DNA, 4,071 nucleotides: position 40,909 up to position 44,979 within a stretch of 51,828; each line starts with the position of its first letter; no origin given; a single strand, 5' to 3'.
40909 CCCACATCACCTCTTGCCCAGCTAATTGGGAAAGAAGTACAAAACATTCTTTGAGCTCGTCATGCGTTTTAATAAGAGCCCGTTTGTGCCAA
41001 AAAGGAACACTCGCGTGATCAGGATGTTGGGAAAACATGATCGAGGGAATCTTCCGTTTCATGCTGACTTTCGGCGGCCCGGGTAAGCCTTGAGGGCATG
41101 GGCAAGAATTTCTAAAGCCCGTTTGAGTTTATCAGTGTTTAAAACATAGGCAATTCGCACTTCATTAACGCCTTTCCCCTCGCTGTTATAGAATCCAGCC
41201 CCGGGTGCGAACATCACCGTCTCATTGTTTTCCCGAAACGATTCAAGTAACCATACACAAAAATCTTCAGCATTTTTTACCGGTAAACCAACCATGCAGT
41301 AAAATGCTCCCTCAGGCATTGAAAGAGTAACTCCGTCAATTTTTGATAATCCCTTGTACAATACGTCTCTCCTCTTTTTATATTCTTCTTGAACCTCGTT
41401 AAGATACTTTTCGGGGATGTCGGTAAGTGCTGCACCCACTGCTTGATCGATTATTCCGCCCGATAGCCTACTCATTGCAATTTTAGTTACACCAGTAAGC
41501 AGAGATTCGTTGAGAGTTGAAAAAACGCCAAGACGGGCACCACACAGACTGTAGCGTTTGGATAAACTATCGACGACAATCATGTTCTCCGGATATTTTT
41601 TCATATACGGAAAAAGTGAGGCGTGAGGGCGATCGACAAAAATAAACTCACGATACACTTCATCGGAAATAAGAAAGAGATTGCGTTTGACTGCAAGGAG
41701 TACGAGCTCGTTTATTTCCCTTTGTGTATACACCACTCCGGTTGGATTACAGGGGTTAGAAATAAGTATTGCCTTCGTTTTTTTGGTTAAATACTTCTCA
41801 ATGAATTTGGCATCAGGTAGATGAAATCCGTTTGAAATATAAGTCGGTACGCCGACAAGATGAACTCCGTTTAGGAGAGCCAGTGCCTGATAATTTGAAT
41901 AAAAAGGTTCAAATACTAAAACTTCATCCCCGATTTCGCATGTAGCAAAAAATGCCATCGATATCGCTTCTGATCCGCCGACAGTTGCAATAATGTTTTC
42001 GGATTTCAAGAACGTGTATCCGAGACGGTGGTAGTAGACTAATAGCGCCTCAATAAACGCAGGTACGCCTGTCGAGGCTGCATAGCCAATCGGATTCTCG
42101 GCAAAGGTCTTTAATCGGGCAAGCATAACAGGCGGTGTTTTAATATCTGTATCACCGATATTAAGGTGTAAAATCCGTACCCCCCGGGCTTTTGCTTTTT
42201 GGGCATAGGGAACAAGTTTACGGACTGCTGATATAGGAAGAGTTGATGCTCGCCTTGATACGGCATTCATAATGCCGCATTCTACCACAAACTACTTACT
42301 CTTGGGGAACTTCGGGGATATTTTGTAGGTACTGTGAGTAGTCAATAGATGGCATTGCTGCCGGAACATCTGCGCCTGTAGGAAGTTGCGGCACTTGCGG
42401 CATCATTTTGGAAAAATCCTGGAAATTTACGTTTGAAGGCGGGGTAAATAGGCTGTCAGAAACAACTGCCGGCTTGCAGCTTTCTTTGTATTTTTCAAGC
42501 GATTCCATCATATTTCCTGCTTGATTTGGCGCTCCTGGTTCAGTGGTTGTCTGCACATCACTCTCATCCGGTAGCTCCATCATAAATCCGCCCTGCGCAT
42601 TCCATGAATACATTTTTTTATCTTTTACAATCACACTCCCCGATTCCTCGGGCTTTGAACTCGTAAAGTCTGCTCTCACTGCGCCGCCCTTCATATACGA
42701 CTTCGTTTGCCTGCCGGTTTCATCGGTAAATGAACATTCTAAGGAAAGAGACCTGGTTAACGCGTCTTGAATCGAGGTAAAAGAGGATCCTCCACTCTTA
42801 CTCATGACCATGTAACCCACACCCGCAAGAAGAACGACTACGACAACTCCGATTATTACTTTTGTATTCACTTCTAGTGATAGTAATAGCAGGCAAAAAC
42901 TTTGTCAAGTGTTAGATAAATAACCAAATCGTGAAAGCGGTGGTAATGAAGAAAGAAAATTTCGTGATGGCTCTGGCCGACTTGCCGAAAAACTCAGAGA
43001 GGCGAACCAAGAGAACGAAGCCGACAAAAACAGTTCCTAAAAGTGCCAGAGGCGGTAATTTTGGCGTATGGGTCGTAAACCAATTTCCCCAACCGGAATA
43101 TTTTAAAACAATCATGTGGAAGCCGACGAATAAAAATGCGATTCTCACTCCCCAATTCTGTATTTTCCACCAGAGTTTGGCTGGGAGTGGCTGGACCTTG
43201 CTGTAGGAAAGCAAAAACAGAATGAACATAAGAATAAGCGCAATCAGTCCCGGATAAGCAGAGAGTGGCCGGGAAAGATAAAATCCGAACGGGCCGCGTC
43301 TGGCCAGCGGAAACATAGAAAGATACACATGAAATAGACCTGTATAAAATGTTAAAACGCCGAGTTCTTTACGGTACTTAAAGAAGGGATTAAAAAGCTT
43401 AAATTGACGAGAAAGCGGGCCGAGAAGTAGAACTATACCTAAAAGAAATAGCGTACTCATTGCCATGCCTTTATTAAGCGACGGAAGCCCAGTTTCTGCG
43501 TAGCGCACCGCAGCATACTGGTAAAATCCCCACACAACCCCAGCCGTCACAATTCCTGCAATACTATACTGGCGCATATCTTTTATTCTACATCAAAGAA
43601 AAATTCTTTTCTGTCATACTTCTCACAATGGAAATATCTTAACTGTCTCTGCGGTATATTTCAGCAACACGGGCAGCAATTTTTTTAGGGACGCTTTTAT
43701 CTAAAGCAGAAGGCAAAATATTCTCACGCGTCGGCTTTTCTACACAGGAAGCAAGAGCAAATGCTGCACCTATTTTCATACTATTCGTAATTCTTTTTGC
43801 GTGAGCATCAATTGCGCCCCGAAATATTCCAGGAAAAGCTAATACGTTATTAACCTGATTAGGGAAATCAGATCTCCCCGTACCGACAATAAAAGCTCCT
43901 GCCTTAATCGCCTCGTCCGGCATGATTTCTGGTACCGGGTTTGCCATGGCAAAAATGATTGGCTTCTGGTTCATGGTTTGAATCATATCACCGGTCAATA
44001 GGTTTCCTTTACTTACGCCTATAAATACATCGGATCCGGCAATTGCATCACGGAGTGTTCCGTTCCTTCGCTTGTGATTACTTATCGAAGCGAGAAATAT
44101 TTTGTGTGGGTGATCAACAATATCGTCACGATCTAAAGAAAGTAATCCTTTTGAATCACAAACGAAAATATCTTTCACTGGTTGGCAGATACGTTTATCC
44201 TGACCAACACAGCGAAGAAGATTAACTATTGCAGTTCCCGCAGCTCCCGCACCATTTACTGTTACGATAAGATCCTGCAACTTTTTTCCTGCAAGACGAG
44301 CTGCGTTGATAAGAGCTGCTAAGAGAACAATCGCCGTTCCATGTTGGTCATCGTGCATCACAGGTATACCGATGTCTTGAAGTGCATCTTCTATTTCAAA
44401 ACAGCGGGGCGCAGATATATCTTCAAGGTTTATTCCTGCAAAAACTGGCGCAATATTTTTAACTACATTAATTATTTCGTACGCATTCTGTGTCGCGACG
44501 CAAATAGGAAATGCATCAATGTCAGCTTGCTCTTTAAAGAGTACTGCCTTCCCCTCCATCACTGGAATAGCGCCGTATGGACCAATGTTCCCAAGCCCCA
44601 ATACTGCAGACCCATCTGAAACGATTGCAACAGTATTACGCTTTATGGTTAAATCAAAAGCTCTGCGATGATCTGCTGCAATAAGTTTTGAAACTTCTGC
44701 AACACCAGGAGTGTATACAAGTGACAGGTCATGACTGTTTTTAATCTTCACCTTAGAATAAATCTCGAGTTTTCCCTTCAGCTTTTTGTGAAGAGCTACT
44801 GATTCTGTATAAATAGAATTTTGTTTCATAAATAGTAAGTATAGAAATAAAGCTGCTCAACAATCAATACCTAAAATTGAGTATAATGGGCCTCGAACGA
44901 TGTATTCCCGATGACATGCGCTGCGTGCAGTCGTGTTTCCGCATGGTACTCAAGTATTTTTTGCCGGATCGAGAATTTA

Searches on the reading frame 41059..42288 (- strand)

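Call 96: search_protein_families(library=pfam, proteins=[window:41059-42288:-], max_evalue=0.00001)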
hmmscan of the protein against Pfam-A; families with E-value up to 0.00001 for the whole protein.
window:41059-42288:- (409 aa): 1 family
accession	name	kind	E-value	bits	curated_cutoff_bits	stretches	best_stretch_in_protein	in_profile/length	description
PF00155.27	Aminotran_1_2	-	4.8e-54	184.4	19.7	1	40-394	4-360/361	Aminotransferase class I and II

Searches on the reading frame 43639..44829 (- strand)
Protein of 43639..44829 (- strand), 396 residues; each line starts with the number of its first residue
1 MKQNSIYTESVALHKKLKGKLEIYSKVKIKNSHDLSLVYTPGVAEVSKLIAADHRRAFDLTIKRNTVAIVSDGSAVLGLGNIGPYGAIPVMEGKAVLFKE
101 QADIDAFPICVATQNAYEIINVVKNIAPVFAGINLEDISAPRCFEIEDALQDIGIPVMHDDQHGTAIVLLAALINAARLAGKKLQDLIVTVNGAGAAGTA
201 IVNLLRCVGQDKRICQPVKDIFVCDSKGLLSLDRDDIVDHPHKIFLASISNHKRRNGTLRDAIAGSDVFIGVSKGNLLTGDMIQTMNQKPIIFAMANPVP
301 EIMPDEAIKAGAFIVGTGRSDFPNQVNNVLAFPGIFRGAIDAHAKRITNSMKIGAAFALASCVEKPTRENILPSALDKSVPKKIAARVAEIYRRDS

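Call 96: search_protein_families(library=pfam, proteins=[window:43639-44829:-], max_evalue=0.00001)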
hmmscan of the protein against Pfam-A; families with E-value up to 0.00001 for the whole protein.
window:43639-44829:- (396 aa): 2 families
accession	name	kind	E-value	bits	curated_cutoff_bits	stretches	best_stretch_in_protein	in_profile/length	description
PF03949.21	Malic_M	-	2.6e-30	106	23.5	1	164-390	3-255/258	Malic enzyme, NAD binding domain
PF00390.24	malic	-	3.7e-27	95.7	23.1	1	20-150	3-181/182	Malic enzyme, N-terminal domain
